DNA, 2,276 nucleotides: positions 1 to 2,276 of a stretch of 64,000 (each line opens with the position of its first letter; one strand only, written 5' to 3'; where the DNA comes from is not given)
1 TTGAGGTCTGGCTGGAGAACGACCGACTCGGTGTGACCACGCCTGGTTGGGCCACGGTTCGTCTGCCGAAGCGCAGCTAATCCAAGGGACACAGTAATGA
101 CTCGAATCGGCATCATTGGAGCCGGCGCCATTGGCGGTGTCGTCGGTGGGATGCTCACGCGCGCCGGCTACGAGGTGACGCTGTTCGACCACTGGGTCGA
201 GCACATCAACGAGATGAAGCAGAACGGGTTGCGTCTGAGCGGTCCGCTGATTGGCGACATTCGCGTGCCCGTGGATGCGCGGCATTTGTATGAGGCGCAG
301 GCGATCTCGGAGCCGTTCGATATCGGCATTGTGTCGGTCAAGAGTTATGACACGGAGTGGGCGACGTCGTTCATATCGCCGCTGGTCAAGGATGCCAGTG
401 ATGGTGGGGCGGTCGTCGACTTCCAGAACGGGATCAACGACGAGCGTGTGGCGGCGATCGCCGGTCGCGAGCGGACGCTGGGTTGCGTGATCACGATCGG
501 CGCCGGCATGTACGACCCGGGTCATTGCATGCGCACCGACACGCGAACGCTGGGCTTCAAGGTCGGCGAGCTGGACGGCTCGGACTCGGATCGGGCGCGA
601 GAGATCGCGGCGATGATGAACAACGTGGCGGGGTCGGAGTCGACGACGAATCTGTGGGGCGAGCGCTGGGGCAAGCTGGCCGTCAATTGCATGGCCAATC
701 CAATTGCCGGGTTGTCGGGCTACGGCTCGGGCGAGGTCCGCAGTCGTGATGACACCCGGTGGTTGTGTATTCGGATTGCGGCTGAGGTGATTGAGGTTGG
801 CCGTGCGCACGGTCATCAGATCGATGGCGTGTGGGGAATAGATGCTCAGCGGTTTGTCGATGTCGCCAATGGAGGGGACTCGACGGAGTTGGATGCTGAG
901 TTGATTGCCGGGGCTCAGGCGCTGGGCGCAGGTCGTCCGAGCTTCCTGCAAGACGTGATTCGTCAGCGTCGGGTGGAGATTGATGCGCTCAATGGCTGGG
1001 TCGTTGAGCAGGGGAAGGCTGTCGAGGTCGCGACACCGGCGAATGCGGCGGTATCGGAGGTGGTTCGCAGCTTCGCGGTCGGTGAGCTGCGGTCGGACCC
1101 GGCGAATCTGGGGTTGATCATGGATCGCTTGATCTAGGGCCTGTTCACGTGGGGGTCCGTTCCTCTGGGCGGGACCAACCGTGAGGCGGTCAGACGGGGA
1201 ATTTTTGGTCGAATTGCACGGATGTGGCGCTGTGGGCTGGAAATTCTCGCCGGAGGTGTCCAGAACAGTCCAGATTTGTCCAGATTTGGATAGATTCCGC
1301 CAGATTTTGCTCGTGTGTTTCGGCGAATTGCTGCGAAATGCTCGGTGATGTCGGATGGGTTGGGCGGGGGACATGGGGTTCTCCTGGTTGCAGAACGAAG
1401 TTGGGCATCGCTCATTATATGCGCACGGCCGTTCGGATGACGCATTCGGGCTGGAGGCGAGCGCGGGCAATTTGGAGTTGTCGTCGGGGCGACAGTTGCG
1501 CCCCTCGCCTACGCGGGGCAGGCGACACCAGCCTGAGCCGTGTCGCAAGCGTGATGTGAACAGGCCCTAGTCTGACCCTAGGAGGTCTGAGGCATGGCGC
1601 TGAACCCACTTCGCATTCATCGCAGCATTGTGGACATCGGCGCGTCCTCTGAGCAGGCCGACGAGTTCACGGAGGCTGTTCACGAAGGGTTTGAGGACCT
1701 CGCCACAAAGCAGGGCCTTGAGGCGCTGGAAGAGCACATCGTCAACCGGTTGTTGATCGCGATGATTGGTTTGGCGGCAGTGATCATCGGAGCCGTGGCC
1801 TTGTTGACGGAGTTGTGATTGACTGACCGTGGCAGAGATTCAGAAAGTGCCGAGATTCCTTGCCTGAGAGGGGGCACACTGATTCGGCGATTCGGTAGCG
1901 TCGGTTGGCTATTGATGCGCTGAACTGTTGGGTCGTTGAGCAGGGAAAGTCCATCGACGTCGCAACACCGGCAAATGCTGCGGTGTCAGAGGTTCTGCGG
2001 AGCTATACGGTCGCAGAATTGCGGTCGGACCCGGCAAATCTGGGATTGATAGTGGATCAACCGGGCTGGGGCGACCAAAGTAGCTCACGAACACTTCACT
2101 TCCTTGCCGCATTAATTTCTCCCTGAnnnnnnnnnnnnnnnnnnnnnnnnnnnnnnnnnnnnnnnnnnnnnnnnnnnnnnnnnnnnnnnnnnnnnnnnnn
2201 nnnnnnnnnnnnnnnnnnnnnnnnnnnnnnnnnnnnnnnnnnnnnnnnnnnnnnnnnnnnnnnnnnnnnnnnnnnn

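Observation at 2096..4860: Low-GC two-gene cassette: 196-aa unknown protein translationally coupled to a 728-aa Hsp90/MORC-like GHKL ATPase, a candidate novel defence or conflict system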

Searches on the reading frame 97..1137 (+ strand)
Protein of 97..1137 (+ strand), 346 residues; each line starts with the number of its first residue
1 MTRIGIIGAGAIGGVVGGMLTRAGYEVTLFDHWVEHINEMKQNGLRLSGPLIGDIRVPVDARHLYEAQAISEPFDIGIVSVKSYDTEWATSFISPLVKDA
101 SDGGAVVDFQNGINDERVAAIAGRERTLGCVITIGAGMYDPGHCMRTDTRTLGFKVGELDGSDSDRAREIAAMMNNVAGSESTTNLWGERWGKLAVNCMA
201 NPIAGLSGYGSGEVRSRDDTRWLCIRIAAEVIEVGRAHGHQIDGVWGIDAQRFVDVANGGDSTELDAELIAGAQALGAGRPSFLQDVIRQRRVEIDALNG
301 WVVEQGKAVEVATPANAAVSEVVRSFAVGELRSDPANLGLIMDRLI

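Call 3: search_protein_families(library=pfam, proteins=[window:97-1137:+], max_evalue=0.1)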
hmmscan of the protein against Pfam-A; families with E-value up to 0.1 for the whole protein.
window:97-1137:+ (346 aa): 11 families
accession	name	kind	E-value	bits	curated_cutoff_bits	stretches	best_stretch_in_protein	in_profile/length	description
PF02558.23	ApbA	-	1.5e-29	103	22.2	1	4-151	1-142/150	Ketopantoate reductase PanE/ApbA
PF08546.17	ApbA_C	-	7.3e-24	84.9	22.7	1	185-324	1-122/125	Ketopantoate reductase PanE/ApbA C terminal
PF03721.20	UDPG_MGDP_dh_N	-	0.00027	21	27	1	3-47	2-46/187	UDP-glucose/GDP-mannose dehydrogenase family, NAD binding domain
PF03446.21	NAD_binding_2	-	0.0012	19.4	21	1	3-109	1-92/161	NAD binding domain of 6-phosphogluconate dehydrogenase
PF03807.23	F420_oxidored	-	0.0013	19.8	21.6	1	3-112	1-94/94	NADP oxidoreductase coenzyme F420-dependent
PF02826.25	2-Hacid_dh_C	-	0.0064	16.3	25.1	1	3-46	38-81/178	D-isomer specific 2-hydroxyacid dehydrogenase, NAD binding domain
PF00070.33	Pyr_redox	-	0.011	16.7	22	1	3-31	1-29/82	Pyridine nucleotide-disulphide oxidoreductase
PF02737.24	3HCDH_N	-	0.014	15.8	22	1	4-41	2-39/180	3-hydroxyacyl-CoA dehydrogenase, NAD binding domain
PF01210.29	NAD_Gly3P_dh_N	-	0.04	14.3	23.1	1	4-43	2-41/158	NAD-dependent glycerol-3-phosphate dehydrogenase N-terminus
PF01494.25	FAD_binding_3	-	0.05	13.3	22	1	2-42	2-42/349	FAD binding domain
PF13450.12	NAD_binding_8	-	0.079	13.7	21.9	0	6-32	1-27/68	NAD(P)-binding Rossmann-like domain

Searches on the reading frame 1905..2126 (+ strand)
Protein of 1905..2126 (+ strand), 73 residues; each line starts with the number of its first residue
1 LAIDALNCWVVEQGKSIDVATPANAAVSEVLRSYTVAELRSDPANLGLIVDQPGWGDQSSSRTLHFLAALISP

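Call 3: search_protein_families(library=pfam, proteins=[window:1905-2126:+], max_evalue=0.1)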
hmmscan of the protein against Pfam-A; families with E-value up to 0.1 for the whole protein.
window:1905-2126:+ (73 aa): 1 family
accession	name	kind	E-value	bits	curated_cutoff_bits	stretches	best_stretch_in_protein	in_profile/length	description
PF08546.17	ApbA_C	-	0.013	16.3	22.7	1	3-33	93-123/125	Ketopantoate reductase PanE/ApbA C terminal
